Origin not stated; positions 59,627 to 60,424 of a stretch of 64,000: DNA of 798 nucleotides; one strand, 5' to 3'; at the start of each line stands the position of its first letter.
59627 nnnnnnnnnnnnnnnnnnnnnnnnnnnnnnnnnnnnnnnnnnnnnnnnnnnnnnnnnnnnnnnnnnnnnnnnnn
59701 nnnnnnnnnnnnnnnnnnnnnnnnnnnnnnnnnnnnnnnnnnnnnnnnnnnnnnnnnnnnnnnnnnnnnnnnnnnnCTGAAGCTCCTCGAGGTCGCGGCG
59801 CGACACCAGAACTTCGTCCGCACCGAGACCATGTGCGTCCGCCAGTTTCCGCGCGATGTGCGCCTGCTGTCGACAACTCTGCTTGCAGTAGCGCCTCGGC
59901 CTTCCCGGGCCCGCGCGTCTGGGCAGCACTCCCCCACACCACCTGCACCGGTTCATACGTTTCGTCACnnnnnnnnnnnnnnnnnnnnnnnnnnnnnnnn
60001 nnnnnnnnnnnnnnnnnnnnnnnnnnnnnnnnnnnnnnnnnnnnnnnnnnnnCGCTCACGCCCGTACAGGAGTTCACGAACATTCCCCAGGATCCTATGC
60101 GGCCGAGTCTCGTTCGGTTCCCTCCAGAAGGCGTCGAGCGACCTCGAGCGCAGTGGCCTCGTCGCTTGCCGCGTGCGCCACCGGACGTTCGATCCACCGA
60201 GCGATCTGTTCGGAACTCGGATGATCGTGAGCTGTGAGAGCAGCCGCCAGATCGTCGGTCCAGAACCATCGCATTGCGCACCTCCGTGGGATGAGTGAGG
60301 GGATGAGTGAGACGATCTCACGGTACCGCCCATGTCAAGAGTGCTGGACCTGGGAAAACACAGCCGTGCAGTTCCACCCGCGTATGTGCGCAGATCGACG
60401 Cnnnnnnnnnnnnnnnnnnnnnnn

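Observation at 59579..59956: Small C4 zinc-ribbon protein with its start codon abutting a palindromic operator-like site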

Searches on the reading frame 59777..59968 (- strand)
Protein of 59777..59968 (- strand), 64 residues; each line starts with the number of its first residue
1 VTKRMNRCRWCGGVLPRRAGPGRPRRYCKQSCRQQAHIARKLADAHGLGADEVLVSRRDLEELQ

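Call 49: search_dna_similar(query=window:59777-59968:-, collection=plasmids, mode=protein, max_evalue=1, max_rows=30)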
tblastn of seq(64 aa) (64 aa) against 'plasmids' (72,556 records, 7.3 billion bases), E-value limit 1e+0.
No match.

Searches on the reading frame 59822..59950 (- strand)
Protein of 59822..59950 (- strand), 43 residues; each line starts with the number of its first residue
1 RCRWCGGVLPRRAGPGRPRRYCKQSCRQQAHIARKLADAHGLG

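Call 34: find_homologous_proteins(query=A3, max_evalue=0.001)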
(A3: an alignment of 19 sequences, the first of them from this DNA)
Query A3 (19 sequences): 53 candidates shared short words with the query, none scored E <= 0.001.

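Call 92: search_protein_representatives(alignment_id=A3)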
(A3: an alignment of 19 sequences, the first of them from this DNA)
Query: 19 sequences, 43 profile positions. Proteins with E-value up to 0.001 (for the whole library): 1199; up to 1e-10: 71; up to 1e-30: 0. The best 150 are listed.
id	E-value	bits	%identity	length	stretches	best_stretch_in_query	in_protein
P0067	2.9e-18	81.4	-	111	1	1-43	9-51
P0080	7.6e-18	80.0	-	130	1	1-43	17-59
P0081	1.5e-17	79.1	-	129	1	1-43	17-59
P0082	1.6e-17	79.0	-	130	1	1-43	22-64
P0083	6.8e-17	77.0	-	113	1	1-42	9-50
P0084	4.2e-16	74.5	-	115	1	1-43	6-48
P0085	9.1e-16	73.4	-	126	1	1-42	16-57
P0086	4.8e-15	71.1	-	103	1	2-42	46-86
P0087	6.7e-15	70.6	-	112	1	1-37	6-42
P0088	1.1e-14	69.9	-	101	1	1-43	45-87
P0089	1.3e-14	69.6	-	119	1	1-42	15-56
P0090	2.1e-14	69.0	-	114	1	2-43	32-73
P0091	2.7e-14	68.7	-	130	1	1-42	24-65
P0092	3.1e-14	68.5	-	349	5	2-34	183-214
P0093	3.2e-14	68.4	-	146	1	1-42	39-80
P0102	1.6e-13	66.2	-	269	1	8-43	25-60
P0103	1.7e-13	66.1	-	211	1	2-42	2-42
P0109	2.2e-12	62.6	-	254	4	2-34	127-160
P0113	3.2e-12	62.0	-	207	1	1-43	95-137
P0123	1.3e-11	60.1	-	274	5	5-39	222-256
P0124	1.5e-11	59.8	-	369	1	1-42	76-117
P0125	1.6e-11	59.8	-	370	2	2-35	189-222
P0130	2.5e-11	59.2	-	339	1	12-43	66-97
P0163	3.9e-10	55.4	-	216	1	10-42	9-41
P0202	2.9e-09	52.6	-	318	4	2-38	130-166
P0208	4.5e-09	52.0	-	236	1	1-42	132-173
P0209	4.6e-09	51.9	-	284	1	2-42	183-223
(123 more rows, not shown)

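Call 93: search_protein_families(library=pfam, proteins=[P0092, P0102, P0103, P0113, P0124, P0125, P0130, P0209, P0208, P0163], max_evalue=0.001)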
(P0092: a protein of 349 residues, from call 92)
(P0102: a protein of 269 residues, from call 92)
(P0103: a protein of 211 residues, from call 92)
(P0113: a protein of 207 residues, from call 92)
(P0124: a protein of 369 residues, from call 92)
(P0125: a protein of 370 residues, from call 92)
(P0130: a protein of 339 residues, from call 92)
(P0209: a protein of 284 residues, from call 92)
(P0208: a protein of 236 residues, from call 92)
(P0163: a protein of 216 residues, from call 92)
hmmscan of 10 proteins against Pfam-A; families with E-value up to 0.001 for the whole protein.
P0092 (349 aa): 1 family
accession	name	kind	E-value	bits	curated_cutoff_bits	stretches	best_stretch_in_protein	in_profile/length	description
PF04181.18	RPAP2_Rtr1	-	0.00092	19.9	33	0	273-296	48-71/75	Rtr1/RPAP2 family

P0102 (269 aa): 0 families

P0103 (211 aa): 0 families

P0113 (207 aa): 0 families

P0124 (369 aa): 0 families

P0125 (370 aa): 0 families

P0130 (339 aa): 0 families

P0209 (284 aa): 0 families

P0208 (236 aa): 0 families

P0163 (216 aa): 0 families

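Call 105: list_cluster_members(proteins=[P0092, P0102, P0103, P0109, P0123, P0124, P0125, P0130, P0202, P0209])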
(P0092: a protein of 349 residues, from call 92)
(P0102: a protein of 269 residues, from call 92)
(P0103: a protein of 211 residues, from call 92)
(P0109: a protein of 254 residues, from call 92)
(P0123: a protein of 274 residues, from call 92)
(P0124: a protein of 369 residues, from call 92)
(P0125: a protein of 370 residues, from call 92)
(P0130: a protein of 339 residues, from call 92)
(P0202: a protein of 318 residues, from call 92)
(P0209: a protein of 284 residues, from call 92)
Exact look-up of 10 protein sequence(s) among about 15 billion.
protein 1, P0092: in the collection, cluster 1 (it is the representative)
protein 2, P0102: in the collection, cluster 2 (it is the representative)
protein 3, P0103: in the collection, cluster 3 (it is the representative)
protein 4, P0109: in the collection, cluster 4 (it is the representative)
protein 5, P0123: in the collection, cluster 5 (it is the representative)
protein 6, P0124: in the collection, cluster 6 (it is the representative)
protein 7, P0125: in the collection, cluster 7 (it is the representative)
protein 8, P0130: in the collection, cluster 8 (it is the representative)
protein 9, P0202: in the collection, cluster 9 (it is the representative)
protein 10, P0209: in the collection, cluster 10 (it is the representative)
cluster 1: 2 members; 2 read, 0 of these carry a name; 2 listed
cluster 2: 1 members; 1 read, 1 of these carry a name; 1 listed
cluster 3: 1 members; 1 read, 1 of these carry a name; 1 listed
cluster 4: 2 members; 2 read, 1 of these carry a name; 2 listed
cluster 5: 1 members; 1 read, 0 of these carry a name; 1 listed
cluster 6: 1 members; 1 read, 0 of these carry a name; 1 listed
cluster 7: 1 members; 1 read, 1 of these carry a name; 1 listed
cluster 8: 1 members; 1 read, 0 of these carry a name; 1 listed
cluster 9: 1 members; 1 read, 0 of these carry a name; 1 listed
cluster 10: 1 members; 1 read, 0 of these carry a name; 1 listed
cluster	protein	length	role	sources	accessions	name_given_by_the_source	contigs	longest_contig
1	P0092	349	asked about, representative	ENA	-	-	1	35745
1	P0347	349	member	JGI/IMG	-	-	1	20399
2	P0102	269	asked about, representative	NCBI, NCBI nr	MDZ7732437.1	MAG: hypothetical protein U5R31_04375 [Acidimicrobiia bacterium] | hypothetical protein [Acidimicrobiia bacterium]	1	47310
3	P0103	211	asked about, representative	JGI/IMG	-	hypothetical protein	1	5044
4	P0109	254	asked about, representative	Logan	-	-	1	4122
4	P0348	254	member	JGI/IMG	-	predicted nucleic acid-binding Zn ribbon protein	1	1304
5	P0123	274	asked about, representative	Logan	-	-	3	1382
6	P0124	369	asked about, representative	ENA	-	-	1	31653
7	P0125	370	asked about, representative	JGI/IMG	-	predicted nucleic acid-binding Zn ribbon protein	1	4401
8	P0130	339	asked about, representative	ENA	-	-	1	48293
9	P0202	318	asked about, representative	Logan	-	-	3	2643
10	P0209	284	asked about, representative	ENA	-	-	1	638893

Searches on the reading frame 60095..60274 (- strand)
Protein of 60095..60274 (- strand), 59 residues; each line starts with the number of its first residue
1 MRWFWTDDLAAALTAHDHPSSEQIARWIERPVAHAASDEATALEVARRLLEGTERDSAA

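Call 4: search_protein_families(library=pfam, proteins=[window:60095-60274:-], max_evalue=10)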
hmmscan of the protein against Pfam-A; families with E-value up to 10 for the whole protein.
window:60095-60274:- (59 aa): 0 families

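Call 5: search_protein_families(library=ncbifam, proteins=[window:60095-60274:-], max_evalue=10)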
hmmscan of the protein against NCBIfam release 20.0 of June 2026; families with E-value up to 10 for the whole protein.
window:60095-60274:- (59 aa): 0 families

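Call 8: search_protein_families(library=phrogs, proteins=[window:60095-60274:-], max_evalue=1)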
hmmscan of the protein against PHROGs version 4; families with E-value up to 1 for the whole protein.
window:60095-60274:- (59 aa): 1 family
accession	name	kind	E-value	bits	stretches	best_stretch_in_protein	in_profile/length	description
phrog_29001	-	unknown function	0.021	15.7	1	7-37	15-47/58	-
